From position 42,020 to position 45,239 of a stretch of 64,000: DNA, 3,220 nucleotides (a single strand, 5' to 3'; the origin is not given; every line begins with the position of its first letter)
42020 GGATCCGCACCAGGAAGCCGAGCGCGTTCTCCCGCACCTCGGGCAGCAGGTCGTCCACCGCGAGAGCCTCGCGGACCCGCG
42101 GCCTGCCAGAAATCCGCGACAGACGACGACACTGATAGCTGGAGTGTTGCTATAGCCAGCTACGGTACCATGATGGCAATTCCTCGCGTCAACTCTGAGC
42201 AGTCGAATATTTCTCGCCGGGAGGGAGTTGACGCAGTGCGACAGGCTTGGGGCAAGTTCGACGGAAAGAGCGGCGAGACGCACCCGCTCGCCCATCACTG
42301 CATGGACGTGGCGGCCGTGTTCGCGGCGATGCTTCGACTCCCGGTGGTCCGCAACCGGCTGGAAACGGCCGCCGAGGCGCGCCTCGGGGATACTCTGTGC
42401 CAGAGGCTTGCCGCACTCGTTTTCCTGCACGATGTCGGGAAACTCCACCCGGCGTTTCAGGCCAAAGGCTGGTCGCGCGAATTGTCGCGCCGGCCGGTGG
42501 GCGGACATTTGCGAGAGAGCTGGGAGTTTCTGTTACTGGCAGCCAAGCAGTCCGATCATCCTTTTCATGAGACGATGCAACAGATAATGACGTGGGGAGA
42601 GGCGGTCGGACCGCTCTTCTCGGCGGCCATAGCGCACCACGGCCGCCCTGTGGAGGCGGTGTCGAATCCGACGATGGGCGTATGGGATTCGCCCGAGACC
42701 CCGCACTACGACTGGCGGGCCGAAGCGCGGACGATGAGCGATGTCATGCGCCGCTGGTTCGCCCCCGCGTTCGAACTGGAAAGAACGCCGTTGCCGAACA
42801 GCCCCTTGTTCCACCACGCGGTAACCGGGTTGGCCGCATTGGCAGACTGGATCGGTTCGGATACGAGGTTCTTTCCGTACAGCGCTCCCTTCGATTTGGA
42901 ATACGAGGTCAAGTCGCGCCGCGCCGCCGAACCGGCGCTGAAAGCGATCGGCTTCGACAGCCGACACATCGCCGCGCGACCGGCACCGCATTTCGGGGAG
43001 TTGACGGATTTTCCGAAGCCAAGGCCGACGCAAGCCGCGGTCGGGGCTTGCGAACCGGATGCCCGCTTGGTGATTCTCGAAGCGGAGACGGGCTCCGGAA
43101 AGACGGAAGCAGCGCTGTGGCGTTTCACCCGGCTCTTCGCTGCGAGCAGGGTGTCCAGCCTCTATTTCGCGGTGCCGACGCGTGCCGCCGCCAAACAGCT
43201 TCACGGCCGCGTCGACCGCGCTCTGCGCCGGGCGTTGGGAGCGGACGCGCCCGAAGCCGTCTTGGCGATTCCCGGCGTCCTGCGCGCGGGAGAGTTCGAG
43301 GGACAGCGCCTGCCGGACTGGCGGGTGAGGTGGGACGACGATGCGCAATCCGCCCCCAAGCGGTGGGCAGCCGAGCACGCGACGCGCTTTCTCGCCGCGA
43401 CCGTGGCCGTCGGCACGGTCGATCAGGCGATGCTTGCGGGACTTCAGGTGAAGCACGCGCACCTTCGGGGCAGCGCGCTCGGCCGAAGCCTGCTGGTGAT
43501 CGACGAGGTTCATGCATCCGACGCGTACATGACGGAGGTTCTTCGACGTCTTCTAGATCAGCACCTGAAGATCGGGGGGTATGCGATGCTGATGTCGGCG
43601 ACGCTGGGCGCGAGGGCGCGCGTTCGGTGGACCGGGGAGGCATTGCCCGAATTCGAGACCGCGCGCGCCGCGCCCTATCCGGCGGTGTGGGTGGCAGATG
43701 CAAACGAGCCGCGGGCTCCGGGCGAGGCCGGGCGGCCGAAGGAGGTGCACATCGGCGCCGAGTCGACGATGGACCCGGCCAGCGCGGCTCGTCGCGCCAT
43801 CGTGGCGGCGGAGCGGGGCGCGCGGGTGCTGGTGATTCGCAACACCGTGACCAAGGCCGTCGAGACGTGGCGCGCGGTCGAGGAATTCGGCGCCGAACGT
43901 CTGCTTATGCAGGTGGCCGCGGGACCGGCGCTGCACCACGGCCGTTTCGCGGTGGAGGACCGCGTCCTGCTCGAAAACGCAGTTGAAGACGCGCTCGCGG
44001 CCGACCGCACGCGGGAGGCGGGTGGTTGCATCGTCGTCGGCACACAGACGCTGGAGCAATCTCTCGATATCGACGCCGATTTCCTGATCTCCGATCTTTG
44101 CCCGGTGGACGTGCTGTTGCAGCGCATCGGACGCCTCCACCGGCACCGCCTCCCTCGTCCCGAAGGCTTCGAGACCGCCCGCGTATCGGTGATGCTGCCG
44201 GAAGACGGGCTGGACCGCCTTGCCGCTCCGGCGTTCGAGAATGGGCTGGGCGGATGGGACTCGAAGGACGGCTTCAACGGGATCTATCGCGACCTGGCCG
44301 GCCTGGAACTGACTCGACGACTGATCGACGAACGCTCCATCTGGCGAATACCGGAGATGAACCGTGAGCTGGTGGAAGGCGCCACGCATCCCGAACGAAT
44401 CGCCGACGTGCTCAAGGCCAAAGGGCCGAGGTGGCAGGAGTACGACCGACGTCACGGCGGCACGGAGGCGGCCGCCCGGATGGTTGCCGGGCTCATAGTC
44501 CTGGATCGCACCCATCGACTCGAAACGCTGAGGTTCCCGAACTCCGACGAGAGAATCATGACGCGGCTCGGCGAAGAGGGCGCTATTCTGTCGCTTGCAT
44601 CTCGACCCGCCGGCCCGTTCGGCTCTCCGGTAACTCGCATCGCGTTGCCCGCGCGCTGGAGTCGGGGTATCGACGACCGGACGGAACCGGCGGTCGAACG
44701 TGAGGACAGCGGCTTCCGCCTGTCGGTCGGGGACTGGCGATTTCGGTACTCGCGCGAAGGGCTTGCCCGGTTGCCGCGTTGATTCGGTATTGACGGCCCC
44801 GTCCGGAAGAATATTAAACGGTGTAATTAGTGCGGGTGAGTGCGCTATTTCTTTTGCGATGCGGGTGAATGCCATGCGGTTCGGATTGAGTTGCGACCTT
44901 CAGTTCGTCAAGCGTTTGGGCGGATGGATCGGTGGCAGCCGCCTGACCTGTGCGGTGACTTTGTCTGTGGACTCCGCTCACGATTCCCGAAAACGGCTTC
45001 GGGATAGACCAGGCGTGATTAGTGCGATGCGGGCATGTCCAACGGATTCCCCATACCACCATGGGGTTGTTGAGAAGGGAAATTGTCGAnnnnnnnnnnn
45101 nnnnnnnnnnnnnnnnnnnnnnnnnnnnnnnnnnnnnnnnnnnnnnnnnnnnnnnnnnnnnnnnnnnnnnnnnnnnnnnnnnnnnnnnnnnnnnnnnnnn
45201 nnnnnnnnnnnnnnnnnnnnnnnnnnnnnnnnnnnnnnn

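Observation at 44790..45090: Hidden mini-CRISPR in the cas leader that targets its own cas promoter (predicted RNA-guided Cascade autorepression)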

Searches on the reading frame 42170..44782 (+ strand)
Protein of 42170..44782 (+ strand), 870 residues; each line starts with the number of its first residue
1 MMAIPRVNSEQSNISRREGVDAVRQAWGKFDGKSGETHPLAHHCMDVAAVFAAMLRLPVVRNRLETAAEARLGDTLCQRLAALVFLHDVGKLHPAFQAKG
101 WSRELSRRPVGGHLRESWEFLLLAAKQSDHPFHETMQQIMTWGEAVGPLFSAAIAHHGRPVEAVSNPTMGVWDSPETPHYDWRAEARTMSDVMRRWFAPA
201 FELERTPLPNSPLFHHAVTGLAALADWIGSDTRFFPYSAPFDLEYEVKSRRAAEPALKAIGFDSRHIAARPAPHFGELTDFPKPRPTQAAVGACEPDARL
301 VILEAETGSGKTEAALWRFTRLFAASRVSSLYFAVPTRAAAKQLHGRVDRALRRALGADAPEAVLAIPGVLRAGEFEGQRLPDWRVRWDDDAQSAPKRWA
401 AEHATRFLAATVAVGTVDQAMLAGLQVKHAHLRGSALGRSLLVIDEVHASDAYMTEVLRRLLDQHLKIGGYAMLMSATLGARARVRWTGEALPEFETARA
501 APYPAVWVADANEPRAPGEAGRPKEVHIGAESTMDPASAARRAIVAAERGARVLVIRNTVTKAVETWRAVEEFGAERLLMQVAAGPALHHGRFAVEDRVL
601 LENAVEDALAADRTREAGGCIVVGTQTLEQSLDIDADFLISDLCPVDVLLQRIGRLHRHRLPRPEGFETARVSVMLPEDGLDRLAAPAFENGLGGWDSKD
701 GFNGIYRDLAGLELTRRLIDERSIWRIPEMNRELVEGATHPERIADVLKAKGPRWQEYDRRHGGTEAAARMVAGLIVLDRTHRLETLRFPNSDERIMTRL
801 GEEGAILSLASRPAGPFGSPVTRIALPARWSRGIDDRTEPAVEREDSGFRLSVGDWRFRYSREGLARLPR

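Call 4: search_protein_families(library=ncbifam, proteins=[window:42170-44782:+])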
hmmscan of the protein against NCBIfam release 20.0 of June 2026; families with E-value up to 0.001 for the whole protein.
window:42170-44782:+ (870 aa): 5 families
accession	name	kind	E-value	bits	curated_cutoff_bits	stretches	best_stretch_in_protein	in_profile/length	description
NF007248.0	PRK09694.1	equivalog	1.5e-90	304.5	569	1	25-774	9-763/878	CRISPR-associated helicase/endonuclease Cas3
TIGR01587.1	cas3_core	equivalog_domain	5e-51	173.9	102.45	1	300-677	1-337/358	CRISPR-associated helicase Cas3'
TIGR02621.3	cas3_GSU0051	exception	1.5e-23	83.6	400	1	302-659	34-373/854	type I-G CRISPR-associated helicase/endonuclease Cas3g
TIGR01596.1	cas3_HD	equivalog_domain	6.7e-15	55.6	43.45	1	40-230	1-177/178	CRISPR-associated endonuclease Cas3''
TIGR03158.1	cas3_cyano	exception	0.00034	19.8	69.1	0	615-656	315-356/357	type I-D CRISPR-associated helicase Cas3'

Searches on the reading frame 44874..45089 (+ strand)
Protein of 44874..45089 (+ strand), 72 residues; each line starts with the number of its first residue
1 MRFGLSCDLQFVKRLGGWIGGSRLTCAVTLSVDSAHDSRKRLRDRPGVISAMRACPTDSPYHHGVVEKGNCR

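Call 52: find_homologous_proteins(query=A3, max_evalue=0.001)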
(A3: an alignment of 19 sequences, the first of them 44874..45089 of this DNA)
Query A3 (19 sequences) (72 aa, profile of the alignment): 12 proteins with E <= 0.001 among 459 candidates.
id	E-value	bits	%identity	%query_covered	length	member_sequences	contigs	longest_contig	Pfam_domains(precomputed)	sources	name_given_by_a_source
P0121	1.6e-19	87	27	89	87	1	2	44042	-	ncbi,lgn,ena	-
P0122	1.1e-18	85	31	89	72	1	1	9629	-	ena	-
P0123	1.2e-14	72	36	19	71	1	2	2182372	-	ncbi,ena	-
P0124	1.7e-14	71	37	38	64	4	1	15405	-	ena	-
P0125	2.1e-13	68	31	40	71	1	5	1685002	-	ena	-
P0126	3.5e-13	67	33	38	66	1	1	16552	-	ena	-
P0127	1.8e-11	61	-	-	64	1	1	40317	-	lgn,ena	-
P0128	4.4e-11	60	-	-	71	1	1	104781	-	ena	-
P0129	4.7e-11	60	33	38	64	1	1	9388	-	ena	-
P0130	9.2e-11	59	33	38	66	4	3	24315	-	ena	-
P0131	1.6e-9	55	34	36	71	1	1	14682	-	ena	-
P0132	1.7e-8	52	48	29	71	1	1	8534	-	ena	-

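Call 53: search_protein_families(library=pfam, alignment_id=A3, max_evalue=0.1)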
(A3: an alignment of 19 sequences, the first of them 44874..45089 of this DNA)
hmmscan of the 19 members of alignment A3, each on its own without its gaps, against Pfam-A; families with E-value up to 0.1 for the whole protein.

A. member 1, window:44874-45089:+ (72 aa): 0 families

B. families by the number of members that match (of 19 scanned): 2 families
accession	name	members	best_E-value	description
PF16650.10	SPEG_u2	1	0.0034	Unstructured region on SPEG complex protein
PF10330.14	Stb3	1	0.059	Putative Sin3 binding protein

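Call 62: predict_structure(alignment_id=A3)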
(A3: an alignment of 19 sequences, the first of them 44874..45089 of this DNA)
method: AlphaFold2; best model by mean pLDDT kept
length: 72 residues; sequences in the alignment: 19
mean_pLDDT: 59.4   pTM: 0.21
mean pLDDT of the five models: 59.4, 56.3, 55.2, 53.7, 50.4
residues with pLDDT >= 90: 0; 70-90: 1; 50-70: 69; < 50: 2
segments of 3 or more residues with pLDDT < 50: none
pLDDT, mean of each block of 10 residues (from residue 1): 60 66 65 59 57 56 56 48
secondary structure, 60 per line:
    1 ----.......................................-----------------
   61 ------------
elements in order: H5-43
